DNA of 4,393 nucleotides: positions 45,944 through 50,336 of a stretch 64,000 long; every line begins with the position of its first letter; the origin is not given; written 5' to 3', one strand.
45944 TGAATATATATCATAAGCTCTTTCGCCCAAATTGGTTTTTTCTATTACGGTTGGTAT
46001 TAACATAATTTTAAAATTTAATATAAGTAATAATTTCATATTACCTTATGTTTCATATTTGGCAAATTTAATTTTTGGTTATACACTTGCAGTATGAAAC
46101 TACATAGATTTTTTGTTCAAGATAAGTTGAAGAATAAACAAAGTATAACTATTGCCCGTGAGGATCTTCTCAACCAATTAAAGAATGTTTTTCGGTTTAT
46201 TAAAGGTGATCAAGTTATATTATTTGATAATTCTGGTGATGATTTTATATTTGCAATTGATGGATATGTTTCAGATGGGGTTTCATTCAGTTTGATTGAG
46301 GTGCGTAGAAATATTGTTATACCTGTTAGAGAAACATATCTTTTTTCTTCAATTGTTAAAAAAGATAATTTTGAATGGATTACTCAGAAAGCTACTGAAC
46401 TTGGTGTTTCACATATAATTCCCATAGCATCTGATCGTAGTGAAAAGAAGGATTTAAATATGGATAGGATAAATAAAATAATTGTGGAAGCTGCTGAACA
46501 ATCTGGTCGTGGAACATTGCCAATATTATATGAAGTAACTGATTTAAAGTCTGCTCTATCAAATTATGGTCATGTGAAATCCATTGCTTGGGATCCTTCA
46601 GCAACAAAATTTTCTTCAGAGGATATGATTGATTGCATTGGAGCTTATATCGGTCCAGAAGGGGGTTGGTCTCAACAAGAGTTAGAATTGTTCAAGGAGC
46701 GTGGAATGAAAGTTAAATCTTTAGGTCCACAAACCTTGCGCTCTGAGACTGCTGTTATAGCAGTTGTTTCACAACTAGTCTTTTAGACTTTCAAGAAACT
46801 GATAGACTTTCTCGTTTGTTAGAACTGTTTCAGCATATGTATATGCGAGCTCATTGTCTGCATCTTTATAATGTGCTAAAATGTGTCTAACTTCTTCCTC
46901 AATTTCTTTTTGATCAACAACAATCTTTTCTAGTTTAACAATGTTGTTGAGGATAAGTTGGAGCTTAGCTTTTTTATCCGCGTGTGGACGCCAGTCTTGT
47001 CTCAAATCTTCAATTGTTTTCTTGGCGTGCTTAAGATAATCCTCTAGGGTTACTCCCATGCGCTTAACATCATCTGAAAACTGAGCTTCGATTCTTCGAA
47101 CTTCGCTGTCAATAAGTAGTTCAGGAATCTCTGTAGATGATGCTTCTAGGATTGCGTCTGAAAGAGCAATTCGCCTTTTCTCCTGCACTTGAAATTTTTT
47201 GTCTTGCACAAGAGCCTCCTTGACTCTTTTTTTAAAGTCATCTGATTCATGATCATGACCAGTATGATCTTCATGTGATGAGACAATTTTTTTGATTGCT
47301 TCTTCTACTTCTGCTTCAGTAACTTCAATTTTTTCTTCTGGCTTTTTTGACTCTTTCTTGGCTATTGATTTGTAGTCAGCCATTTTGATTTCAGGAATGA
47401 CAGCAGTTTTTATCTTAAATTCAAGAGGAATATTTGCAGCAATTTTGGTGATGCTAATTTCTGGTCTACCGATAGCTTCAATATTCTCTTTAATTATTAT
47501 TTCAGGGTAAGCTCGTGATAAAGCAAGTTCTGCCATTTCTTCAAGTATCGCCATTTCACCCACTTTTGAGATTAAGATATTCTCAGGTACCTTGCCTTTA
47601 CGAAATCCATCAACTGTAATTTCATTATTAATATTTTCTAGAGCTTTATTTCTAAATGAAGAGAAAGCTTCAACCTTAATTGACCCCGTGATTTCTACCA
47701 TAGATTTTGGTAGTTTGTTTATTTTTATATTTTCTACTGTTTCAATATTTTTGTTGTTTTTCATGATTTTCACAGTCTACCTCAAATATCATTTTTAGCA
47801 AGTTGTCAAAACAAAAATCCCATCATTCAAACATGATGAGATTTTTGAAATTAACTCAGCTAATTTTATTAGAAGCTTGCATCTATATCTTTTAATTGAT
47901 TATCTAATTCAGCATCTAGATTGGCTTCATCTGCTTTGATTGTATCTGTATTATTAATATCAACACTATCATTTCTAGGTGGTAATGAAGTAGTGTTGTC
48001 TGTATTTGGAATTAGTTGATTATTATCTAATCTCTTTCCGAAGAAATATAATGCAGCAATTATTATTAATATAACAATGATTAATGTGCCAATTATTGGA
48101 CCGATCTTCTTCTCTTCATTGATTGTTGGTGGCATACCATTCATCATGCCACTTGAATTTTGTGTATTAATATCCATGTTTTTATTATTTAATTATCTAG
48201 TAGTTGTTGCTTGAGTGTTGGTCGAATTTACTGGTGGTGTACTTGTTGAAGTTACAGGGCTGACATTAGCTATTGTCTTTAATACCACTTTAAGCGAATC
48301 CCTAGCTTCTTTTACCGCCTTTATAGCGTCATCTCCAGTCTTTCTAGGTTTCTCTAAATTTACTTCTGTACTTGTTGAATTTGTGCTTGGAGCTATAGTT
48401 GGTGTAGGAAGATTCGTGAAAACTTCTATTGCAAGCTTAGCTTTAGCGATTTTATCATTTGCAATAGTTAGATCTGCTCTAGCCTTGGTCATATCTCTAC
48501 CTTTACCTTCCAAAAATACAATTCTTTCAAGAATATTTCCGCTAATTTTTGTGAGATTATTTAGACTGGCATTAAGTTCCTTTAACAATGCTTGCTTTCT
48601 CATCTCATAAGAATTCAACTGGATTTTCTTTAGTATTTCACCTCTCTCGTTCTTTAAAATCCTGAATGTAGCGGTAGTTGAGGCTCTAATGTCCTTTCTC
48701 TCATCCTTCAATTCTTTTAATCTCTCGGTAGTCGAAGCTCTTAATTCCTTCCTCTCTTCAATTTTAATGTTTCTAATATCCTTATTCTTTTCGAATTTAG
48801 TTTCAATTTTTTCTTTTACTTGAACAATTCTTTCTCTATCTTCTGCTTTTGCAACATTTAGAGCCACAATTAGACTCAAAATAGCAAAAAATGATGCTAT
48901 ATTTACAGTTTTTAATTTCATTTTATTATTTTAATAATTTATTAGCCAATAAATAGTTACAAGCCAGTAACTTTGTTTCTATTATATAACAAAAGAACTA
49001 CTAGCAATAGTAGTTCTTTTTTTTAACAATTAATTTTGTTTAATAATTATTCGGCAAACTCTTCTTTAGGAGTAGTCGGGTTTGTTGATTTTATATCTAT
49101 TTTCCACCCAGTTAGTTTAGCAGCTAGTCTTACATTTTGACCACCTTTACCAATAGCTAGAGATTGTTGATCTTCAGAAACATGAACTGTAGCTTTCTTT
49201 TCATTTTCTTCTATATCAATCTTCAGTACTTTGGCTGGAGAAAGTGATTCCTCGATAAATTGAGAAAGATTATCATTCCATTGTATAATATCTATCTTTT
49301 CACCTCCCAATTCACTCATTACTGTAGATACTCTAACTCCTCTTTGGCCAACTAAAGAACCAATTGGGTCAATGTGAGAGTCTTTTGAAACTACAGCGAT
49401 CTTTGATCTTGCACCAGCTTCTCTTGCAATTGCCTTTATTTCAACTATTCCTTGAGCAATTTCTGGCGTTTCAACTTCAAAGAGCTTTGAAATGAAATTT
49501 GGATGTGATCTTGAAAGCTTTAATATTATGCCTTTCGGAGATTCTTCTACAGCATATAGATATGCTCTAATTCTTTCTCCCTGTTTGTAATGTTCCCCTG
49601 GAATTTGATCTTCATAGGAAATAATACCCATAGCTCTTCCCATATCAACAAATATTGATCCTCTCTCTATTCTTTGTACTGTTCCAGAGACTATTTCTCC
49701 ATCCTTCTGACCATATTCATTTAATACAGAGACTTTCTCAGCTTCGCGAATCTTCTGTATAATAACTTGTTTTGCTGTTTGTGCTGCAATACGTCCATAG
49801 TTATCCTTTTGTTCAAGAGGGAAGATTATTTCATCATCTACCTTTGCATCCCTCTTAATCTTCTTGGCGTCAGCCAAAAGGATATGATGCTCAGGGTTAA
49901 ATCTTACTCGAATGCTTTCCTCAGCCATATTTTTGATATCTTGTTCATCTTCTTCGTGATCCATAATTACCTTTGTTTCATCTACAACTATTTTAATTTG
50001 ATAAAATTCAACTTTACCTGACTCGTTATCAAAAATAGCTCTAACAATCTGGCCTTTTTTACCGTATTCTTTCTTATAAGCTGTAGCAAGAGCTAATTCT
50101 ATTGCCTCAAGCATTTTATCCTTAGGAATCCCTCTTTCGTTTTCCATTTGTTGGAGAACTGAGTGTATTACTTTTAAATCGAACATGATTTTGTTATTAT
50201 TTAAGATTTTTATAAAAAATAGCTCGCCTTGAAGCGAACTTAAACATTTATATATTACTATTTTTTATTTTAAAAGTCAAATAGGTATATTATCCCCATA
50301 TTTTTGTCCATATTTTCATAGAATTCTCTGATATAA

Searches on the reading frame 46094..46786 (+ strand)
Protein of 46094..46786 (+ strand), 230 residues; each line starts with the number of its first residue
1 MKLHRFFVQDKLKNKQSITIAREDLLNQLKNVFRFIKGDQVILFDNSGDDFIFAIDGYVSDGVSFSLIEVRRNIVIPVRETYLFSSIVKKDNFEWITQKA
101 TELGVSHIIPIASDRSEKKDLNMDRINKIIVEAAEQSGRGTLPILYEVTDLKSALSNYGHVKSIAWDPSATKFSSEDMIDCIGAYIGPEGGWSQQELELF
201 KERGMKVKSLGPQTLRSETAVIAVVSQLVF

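Call 52: search_protein_families(library=pfam, proteins=[window:46094-46786:+], max_evalue=0.001)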
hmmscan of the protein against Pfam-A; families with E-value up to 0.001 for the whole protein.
window:46094-46786:+ (230 aa): 1 family
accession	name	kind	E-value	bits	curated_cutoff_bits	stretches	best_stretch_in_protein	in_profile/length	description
PF04452.19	Methyltrans_RNA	-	1.1e-40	139.4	23.9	1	80-228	6-164/165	RNA methyltransferase domain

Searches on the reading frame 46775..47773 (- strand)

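Call 52: search_protein_families(library=pfam, proteins=[window:46775-47773:-], max_evalue=0.001)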
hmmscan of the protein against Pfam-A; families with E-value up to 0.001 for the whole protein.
window:46775-47773:- (332 aa): 2 families
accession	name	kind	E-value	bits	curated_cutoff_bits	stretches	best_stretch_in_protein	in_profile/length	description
PF05697.18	Trigger_N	-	5.2e-28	98.6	22.2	1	15-163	2-144/144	Bacterial trigger factor protein (TF)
PF05698.19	Trigger_C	-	1.1e-24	87.7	22.7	1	178-313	3-138/162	Bacterial trigger factor protein (TF) C-terminus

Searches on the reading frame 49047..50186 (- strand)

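Call 52: search_protein_families(library=pfam, proteins=[window:49047-50186:-], max_evalue=0.001)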
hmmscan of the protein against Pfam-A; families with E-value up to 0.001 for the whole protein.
window:49047-50186:- (379 aa): 6 families
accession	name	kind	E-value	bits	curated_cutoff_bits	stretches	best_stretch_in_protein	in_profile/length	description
PF08529.16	NusA_N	-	1.9e-30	106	23.8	1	9-151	4-118/119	NusA N-terminal domain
PF13184.12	KH_5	-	2.1e-25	89.1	27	1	257-325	1-69/69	NusA-like KH domain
PF00575.29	S1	-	7e-09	36.4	22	1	161-223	3-72/74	S1 RNA binding domain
PF07650.23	KH_2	-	1.2e-05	25.5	22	1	308-360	3-55/78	KH domain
PF23095.1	KH_NusA_C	-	2.1e-05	24.9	34.2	1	333-365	2-34/59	Transcription termination/antitermination protein NusA, KH domain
PF10246.15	MRP-S35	-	0.00096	19.5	25.1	0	153-214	14-75/105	Mitochondrial ribosomal protein MRP-S35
